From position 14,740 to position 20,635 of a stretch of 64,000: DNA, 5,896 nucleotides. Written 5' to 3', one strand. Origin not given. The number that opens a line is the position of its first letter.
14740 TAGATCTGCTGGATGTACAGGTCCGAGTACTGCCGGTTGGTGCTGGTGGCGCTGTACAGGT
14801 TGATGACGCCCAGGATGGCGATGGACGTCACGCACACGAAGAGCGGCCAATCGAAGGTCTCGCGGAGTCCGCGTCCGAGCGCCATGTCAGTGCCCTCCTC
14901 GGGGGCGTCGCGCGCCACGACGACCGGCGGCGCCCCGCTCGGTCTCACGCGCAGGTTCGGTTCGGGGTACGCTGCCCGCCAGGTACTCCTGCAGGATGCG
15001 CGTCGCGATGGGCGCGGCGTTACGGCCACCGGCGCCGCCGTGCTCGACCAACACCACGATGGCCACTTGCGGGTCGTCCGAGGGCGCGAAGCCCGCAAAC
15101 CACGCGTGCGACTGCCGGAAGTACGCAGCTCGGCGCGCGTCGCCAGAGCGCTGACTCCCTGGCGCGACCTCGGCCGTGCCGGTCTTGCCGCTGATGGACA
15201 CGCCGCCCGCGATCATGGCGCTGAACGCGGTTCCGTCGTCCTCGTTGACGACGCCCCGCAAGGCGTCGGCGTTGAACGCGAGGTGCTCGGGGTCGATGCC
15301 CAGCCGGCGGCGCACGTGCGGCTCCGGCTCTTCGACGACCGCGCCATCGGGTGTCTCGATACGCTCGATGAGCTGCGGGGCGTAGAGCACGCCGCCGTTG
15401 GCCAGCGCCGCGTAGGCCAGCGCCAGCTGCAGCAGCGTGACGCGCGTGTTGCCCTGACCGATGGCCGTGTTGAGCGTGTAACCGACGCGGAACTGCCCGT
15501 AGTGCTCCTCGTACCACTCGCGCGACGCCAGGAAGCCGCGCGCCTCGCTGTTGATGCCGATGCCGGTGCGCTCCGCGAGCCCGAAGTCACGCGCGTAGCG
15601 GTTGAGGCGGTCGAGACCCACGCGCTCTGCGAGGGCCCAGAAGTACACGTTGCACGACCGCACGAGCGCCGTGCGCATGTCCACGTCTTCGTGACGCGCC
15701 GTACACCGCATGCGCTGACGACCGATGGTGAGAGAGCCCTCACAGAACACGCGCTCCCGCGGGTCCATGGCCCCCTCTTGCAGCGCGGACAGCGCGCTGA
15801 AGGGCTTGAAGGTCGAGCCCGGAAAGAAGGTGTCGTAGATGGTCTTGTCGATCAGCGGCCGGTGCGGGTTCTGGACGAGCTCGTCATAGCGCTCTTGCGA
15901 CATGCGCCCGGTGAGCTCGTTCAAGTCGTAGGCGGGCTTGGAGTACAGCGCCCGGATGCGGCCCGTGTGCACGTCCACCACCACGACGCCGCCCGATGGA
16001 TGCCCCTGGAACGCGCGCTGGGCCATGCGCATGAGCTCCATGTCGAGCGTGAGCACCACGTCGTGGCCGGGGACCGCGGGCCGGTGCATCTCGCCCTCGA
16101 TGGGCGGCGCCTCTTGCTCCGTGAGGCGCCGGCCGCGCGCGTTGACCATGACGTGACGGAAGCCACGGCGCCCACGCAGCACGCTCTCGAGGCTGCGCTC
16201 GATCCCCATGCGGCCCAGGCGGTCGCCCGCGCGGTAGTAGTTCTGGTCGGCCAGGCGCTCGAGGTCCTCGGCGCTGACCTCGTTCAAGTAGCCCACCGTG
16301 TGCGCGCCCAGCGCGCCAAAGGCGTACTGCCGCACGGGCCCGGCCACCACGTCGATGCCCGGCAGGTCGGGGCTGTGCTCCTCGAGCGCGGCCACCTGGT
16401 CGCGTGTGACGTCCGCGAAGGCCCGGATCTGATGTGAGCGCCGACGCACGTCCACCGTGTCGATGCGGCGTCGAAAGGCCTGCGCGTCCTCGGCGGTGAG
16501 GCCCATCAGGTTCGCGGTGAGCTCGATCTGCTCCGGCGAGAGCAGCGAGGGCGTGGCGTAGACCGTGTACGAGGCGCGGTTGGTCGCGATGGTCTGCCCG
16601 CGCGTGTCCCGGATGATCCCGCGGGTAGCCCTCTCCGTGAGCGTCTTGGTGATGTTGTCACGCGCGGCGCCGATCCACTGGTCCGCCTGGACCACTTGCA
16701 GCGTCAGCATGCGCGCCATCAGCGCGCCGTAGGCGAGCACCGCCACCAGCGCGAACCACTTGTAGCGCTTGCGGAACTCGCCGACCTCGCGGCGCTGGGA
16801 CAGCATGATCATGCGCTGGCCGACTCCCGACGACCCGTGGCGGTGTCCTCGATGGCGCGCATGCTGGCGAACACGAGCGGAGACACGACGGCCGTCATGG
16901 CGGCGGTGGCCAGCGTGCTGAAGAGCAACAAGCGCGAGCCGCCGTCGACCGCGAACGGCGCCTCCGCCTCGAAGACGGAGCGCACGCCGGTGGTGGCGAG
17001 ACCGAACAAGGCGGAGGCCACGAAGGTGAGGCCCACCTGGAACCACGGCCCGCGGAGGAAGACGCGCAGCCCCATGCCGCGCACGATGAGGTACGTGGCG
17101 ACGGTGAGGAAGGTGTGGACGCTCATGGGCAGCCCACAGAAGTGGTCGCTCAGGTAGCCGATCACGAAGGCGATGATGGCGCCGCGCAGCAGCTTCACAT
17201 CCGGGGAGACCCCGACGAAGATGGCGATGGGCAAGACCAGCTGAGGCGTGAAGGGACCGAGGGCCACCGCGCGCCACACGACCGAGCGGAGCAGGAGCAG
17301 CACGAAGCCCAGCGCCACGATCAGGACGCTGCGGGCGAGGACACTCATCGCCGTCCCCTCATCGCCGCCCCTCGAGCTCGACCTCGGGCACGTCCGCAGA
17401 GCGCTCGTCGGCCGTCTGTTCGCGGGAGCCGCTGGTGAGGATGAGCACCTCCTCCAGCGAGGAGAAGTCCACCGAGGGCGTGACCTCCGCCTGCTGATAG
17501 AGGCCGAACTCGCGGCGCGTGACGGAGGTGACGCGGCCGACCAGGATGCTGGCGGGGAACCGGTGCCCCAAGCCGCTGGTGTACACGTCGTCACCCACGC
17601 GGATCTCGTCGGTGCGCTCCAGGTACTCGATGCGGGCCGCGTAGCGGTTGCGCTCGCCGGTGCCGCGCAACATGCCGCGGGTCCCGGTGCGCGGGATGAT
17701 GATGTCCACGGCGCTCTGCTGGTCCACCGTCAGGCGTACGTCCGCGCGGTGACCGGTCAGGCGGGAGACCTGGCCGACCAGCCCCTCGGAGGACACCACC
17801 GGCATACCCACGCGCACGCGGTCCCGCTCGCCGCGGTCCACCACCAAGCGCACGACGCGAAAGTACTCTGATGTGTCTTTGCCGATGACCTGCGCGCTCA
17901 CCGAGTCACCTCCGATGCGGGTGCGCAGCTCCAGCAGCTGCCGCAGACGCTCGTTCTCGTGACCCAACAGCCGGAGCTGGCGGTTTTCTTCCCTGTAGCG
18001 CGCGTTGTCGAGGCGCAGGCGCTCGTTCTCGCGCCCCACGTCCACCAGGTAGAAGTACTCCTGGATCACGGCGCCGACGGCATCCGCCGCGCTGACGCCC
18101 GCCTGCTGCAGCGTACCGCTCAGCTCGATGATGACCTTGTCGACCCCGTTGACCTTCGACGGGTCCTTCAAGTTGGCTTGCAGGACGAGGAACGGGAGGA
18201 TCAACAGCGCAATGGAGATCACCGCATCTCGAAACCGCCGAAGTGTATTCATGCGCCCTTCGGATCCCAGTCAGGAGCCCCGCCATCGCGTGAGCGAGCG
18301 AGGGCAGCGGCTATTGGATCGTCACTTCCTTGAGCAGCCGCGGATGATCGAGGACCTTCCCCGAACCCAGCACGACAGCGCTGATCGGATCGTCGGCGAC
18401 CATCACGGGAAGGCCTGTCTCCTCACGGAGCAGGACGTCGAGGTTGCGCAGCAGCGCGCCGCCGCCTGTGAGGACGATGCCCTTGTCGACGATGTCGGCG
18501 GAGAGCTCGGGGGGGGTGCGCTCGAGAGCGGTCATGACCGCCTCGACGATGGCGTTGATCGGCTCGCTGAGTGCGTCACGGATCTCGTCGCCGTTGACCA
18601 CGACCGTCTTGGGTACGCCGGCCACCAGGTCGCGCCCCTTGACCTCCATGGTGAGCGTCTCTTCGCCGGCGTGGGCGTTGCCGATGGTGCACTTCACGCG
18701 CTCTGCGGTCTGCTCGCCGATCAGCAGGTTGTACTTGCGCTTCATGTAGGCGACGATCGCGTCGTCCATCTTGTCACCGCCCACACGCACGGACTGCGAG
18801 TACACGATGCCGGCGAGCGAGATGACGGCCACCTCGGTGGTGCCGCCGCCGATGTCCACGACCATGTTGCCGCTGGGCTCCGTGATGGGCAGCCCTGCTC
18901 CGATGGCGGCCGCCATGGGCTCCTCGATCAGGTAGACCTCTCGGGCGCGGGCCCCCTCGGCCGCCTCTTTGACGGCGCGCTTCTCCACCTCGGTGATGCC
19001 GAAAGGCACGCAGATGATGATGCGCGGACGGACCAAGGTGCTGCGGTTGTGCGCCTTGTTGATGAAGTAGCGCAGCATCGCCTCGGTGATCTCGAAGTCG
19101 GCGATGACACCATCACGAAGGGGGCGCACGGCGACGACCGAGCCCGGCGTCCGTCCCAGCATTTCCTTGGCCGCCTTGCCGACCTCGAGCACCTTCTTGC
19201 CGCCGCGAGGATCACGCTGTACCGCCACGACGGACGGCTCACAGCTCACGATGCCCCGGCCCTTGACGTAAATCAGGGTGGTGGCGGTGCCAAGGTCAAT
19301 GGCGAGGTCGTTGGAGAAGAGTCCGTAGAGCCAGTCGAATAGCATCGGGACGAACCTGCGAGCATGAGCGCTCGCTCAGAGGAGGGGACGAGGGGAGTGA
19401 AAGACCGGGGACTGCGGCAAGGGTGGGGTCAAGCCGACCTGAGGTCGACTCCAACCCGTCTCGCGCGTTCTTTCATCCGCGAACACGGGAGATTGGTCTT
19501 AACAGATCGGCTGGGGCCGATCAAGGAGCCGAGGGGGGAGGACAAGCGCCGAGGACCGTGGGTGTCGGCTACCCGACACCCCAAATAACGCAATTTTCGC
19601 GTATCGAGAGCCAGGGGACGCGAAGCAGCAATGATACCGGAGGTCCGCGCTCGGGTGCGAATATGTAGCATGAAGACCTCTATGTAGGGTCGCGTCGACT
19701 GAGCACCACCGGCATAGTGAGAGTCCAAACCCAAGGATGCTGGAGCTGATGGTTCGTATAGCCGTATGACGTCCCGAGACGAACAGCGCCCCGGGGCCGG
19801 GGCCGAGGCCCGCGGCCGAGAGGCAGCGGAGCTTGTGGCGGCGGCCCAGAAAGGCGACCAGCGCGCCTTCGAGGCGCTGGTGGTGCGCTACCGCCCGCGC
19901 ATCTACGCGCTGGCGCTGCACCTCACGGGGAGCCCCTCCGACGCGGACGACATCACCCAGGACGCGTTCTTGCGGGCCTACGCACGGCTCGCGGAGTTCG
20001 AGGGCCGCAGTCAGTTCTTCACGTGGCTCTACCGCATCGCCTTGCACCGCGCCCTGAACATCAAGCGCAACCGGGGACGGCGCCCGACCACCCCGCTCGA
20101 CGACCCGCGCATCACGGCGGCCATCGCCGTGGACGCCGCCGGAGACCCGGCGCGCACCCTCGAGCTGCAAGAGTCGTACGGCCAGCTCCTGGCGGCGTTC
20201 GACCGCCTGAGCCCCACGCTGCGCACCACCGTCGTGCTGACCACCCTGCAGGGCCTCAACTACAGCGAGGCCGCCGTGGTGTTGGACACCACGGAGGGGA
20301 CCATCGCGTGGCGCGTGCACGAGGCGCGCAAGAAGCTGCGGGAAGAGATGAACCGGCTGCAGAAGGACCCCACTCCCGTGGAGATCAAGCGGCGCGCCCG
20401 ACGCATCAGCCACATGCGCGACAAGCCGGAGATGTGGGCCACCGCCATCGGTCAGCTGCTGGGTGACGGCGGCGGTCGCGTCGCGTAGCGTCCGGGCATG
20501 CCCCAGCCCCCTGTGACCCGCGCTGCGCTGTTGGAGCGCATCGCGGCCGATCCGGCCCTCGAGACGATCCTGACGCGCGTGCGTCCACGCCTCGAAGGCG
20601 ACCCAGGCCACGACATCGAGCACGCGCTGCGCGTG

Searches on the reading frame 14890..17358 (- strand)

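Call 78: search_protein_families(library=pfam, proteins=[window:14890-17358:-], max_evalue=0.00001)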
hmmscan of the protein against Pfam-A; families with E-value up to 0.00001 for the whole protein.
window:14890-17358:- (823 aa): 2 families
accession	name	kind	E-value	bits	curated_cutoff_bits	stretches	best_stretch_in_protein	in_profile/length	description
PF00905.27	Transpeptidase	-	1.1e-63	215.7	22.1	1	456-790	1-299/299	Penicillin binding protein transpeptidase domain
PF03717.20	PBP_dimer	-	1e-39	137.3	24.4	1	243-415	3-179/180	Penicillin-binding Protein dimerisation domain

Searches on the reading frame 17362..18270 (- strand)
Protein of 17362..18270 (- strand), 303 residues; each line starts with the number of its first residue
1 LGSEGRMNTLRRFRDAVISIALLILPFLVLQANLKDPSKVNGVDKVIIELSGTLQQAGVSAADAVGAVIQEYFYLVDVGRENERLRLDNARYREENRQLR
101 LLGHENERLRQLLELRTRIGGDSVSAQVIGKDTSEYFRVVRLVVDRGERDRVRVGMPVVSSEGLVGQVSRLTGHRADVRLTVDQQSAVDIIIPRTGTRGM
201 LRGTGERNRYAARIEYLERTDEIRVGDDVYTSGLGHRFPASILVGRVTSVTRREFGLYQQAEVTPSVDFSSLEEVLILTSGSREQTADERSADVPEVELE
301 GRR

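Call 78: search_protein_families(library=pfam, proteins=[window:17362-18270:-], max_evalue=0.00001)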
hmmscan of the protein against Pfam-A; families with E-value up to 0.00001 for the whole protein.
window:17362-18270:- (303 aa): 1 family
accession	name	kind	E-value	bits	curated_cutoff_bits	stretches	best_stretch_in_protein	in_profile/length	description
PF04085.20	MreC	-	3.5e-41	140.9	28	1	128-278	1-146/147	Rod shape-determining protein MreC, barrel core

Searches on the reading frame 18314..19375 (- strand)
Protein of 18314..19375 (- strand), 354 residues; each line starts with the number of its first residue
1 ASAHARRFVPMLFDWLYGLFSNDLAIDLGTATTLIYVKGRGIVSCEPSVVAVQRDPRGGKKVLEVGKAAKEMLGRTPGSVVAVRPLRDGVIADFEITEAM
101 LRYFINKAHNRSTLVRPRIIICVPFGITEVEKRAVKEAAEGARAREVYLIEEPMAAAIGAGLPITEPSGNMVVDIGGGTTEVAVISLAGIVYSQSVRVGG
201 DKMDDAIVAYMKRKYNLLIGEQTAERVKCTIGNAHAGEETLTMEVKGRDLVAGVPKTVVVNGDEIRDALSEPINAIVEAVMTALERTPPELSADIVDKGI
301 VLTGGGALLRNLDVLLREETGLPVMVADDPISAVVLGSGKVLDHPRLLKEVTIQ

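Call 78: search_protein_families(library=pfam, proteins=[window:18314-19375:-], max_evalue=0.00001)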
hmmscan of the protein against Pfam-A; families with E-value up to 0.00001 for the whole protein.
window:18314-19375:- (354 aa): 5 families
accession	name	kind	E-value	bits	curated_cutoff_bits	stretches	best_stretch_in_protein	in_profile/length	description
PF06723.19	MreB_Mbl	-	1.6e-146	487.8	27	1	22-348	2-325/327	MreB/Mbl protein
PF14450.12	FtsA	-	3.5e-12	47.2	31.8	1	171-329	1-112/127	Cell division protein FtsA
PF00022.25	Actin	-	1.6e-11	43.9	27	1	27-214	10-190/410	Actin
PF00012.26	HSP70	-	1.4e-10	40.5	20.6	1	117-216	134-239/599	Hsp70 protein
PF11104.14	PilM_2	-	7.3e-08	32.1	27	0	170-217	182-225/340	Type IV pilus assembly protein PilM;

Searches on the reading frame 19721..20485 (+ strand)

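Call 78: search_protein_families(library=pfam, proteins=[window:19721-20485:+], max_evalue=0.00001)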
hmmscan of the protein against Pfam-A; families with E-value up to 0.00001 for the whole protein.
window:19721-20485:+ (255 aa): 4 families
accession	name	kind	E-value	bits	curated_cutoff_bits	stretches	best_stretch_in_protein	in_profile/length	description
PF04542.20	Sigma70_r2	-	4.5e-17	62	24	1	53-121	1-71/71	Sigma-70 region 2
PF08281.18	Sigma70_r4_2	-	2.4e-09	37.1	25.7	1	155-206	3-54/54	Sigma-70, region 4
PF07638.17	Sigma70_ECF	-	7.3e-09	36.2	21.1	1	34-211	3-184/185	ECF sigma factor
PF04545.22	Sigma70_r4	-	1.4e-06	28.2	24.1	1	159-208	1-50/50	Sigma-70, region 4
